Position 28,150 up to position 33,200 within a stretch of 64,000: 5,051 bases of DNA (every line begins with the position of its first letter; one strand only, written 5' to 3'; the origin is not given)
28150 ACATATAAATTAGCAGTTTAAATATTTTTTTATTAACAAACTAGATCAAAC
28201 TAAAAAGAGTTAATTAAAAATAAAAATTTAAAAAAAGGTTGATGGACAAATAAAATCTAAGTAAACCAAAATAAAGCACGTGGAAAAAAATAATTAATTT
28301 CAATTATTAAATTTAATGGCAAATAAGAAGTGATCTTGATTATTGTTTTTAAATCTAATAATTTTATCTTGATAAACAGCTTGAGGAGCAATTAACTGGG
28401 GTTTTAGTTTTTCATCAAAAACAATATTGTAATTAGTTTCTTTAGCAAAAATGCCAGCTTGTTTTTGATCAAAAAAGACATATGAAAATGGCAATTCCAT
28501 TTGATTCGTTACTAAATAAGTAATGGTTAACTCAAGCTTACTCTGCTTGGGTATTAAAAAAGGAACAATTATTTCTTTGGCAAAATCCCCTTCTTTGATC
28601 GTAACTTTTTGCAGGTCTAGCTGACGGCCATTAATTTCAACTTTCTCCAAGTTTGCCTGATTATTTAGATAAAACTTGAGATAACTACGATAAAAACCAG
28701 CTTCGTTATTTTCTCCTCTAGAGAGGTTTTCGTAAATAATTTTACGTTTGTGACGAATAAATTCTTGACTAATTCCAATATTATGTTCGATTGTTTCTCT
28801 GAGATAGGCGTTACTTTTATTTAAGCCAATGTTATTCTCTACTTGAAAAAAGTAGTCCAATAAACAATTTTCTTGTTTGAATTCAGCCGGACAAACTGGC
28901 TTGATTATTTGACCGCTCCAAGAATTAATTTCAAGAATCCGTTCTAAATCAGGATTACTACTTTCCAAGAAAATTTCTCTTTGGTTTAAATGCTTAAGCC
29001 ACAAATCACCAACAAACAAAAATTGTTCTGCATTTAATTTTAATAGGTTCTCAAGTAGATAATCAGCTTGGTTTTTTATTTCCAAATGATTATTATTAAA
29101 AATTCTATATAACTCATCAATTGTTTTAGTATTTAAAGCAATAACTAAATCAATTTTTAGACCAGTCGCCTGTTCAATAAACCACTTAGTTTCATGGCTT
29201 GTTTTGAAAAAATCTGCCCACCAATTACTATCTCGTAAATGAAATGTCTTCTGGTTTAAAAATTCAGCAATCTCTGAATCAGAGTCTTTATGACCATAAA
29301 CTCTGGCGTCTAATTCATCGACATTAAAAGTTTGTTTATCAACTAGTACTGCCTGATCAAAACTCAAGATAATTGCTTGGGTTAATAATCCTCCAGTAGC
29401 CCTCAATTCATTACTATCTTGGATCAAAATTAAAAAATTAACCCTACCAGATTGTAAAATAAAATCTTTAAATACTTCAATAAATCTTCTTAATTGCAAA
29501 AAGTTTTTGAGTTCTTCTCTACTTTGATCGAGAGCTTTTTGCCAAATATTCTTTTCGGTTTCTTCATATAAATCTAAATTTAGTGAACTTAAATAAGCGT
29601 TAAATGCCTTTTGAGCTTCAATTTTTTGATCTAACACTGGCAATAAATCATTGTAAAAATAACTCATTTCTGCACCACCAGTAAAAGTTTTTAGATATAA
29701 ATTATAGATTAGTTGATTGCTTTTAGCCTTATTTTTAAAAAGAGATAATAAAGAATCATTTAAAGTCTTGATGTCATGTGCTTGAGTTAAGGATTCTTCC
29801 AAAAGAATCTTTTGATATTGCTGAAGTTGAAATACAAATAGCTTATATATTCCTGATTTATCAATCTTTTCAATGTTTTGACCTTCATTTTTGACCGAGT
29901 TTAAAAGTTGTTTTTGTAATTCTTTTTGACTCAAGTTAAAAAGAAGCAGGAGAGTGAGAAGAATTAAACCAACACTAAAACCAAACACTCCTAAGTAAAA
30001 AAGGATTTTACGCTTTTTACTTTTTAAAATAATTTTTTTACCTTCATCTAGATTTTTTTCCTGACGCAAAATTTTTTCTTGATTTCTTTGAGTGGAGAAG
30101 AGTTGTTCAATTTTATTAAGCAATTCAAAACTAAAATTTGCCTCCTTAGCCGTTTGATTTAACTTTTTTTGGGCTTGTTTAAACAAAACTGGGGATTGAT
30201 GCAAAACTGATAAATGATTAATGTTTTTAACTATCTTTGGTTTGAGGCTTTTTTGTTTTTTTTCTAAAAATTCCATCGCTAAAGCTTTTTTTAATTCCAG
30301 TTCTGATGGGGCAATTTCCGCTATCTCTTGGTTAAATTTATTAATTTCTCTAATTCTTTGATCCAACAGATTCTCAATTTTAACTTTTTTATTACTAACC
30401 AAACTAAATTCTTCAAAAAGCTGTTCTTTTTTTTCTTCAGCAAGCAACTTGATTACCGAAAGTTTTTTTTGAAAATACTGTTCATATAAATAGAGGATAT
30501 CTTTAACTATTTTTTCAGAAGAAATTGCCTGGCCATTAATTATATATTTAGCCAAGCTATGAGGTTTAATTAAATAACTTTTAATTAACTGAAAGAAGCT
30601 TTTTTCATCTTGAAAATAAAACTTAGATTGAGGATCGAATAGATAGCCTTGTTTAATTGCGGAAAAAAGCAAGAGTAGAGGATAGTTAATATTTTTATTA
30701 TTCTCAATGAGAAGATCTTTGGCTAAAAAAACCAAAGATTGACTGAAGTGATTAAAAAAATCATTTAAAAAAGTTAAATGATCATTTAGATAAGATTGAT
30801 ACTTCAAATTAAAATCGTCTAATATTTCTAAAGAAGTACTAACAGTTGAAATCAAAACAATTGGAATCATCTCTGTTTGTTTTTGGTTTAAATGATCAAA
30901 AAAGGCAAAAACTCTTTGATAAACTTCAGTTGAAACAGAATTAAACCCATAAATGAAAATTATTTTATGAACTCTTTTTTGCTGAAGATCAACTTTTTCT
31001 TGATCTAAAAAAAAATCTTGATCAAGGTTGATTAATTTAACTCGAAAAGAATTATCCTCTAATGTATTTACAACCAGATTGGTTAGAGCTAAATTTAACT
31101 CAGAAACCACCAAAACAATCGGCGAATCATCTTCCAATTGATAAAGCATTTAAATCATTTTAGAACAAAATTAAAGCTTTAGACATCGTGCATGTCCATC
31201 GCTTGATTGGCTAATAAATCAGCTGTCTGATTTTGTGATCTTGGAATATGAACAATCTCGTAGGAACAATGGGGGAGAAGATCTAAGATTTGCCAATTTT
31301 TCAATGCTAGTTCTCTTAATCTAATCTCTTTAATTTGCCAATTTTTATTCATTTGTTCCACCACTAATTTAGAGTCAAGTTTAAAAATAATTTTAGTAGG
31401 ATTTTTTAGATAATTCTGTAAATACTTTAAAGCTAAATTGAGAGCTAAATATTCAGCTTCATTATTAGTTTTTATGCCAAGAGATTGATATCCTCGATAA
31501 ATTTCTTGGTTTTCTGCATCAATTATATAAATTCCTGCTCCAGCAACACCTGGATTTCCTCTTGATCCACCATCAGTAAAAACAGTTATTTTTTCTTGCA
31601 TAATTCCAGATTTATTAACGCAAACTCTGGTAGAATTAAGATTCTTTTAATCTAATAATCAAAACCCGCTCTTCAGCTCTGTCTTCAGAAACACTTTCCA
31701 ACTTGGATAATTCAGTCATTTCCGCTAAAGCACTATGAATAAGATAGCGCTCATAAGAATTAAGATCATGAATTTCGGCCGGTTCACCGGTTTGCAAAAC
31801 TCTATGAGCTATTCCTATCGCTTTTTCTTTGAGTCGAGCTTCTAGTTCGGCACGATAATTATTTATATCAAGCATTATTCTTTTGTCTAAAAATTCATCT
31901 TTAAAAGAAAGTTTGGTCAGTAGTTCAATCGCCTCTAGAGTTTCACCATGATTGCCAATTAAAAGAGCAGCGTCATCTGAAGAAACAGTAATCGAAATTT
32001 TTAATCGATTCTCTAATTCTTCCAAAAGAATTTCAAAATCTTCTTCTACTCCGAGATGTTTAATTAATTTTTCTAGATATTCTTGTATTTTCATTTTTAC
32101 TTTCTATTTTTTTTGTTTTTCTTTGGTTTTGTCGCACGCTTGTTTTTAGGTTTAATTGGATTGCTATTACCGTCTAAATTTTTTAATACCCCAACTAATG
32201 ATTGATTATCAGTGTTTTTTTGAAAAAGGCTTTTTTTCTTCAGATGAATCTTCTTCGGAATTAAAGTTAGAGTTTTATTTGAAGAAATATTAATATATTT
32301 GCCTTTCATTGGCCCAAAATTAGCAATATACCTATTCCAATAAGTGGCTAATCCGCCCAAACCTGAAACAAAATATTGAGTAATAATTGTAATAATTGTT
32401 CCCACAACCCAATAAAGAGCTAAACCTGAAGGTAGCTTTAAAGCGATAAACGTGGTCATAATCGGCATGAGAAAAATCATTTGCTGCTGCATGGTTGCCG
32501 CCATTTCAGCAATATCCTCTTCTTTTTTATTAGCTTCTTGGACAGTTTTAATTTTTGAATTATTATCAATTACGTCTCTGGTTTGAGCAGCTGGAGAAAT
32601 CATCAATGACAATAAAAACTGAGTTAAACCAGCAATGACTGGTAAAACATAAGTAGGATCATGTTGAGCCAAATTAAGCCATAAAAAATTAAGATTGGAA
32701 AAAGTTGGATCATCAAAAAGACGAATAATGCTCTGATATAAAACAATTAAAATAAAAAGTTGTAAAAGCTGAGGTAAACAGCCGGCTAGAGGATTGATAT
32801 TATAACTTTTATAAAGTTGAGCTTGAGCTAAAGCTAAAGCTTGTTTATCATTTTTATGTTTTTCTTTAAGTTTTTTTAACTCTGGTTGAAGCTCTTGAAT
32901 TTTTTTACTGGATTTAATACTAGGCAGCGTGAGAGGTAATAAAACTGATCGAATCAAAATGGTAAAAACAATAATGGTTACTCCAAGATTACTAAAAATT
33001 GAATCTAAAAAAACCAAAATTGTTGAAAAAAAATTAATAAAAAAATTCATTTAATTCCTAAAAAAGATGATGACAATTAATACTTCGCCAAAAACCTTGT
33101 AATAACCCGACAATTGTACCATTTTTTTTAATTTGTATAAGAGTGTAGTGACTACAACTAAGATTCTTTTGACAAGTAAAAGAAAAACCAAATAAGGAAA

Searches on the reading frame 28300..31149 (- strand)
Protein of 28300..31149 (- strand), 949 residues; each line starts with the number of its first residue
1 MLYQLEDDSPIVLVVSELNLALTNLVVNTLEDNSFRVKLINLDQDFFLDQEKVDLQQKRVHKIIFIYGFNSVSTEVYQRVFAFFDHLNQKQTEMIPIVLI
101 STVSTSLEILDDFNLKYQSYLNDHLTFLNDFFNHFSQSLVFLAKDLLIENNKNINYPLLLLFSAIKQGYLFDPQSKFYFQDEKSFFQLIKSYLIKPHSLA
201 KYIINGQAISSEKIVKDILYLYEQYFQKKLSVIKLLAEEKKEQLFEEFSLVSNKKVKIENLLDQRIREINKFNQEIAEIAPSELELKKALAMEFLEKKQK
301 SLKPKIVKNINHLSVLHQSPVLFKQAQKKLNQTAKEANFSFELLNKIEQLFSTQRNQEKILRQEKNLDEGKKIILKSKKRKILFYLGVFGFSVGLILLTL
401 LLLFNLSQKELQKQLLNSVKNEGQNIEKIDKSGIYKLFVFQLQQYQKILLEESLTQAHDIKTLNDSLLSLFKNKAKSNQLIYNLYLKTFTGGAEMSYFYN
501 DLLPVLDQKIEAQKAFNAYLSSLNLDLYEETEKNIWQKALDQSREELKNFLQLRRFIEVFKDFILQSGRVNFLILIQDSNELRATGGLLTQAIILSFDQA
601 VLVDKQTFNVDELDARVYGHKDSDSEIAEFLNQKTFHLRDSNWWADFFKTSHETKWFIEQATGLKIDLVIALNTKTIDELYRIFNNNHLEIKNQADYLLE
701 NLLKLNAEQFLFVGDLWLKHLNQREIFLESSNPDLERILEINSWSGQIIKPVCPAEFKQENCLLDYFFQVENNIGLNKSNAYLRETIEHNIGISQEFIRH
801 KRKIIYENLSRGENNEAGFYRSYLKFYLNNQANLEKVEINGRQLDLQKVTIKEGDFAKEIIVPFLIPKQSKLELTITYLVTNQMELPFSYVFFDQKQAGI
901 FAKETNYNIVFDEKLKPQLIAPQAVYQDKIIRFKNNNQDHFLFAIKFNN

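Call 92: search_protein_families(library=pfam, proteins=[window:28300-31149:-], max_evalue=0.00001)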
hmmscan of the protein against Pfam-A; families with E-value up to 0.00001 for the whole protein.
window:28300-31149:- (949 aa): 1 family
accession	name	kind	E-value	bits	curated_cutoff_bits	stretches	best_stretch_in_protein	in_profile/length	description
PF13196.11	DUF4012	-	3.9e-14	53.8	28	1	568-685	2-120/144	Protein of unknown function (DUF4012)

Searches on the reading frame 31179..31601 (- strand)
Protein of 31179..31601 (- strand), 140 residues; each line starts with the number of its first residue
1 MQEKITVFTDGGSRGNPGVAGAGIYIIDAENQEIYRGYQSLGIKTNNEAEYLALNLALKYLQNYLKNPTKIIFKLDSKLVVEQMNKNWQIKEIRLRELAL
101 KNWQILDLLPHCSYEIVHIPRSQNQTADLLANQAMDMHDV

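Call 92: search_protein_families(library=pfam, proteins=[window:31179-31601:-], max_evalue=0.00001)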
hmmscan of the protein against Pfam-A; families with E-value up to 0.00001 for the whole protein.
window:31179-31601:- (140 aa): 2 families
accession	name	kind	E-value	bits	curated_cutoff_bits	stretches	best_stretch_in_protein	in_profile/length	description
PF13456.12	RVT_3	-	3.2e-16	59.8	21.6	1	9-134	2-123/123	Reverse transcriptase-like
PF00075.30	RNase_H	-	6.5e-15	56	25.8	1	3-135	2-140/141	RNase H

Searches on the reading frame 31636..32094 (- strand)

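Call 92: search_protein_families(library=pfam, proteins=[window:31636-32094:-], max_evalue=0.00001)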
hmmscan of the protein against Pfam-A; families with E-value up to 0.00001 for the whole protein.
window:31636-32094:- (152 aa): 2 families
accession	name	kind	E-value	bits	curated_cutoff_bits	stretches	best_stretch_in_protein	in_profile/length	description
PF13083.13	KH_KhpA-B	-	4.1e-09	36.7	32.1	1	5-66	2-64/73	KhpA/KhpB, KH domain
PF01424.28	R3H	-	5.4e-07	30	26.8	1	95-148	10-59/60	R3H domain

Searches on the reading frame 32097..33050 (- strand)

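Call 92: search_protein_families(library=pfam, proteins=[window:32097-33050:-], max_evalue=0.00001)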
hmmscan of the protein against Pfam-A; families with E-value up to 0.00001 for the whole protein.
window:32097-33050:- (317 aa): 1 family
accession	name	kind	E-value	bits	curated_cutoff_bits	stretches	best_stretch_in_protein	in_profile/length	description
PF02096.25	60KD_IMP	-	1.7e-47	161.8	35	1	23-228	2-161/163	60Kd inner membrane protein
